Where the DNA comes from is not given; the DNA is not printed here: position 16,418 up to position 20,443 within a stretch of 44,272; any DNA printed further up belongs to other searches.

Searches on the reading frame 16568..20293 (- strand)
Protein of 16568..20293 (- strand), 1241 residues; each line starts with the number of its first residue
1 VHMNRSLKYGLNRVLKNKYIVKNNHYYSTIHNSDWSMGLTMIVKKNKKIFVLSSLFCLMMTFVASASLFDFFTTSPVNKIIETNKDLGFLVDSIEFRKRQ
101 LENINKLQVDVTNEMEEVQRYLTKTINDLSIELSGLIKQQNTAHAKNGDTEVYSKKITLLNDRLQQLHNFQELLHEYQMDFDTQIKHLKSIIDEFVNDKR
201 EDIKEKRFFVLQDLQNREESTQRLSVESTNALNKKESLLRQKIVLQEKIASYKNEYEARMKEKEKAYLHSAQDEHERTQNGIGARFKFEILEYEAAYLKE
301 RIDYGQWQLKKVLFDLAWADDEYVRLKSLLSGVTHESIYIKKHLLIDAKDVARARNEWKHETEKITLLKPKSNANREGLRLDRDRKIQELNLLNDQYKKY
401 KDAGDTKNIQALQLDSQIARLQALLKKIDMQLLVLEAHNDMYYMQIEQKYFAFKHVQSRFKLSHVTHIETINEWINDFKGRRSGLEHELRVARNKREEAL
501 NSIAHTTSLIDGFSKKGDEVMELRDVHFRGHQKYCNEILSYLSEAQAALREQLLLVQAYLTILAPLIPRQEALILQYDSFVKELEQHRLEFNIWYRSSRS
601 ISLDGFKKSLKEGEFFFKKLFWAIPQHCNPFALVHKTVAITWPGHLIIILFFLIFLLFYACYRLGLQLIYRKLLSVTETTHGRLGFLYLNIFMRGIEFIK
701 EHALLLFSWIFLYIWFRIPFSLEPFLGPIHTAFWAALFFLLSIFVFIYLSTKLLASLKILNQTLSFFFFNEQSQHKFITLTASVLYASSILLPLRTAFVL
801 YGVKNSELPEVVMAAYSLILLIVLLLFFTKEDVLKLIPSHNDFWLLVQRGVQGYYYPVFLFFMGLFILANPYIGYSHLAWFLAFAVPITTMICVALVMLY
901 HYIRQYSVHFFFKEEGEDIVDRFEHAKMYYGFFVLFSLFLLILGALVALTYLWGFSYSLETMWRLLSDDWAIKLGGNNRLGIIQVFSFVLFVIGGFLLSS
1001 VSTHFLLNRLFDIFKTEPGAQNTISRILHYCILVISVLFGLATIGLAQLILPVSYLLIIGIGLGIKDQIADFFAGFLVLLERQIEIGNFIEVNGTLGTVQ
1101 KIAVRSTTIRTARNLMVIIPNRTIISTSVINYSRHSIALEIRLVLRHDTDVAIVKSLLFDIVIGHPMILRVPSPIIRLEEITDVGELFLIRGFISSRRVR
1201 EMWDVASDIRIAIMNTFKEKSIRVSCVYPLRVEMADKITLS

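Call 15: search_protein_families(library=pfam, proteins=[window:16568-20293:-], max_evalue=0.001)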
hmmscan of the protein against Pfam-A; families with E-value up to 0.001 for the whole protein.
window:16568-20293:- (1241 aa): 2 families
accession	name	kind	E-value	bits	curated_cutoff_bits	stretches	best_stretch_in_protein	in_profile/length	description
PF00924.24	MS_channel_2nd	-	1.5e-19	70.3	20.2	1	1069-1134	3-68/68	Mechanosensitive ion channel, beta-domain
PF21082.3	MS_channel_3rd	-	3.2e-05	24.7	21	1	1144-1223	6-87/88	Mechanosensitive ion channel MscS, C-terminal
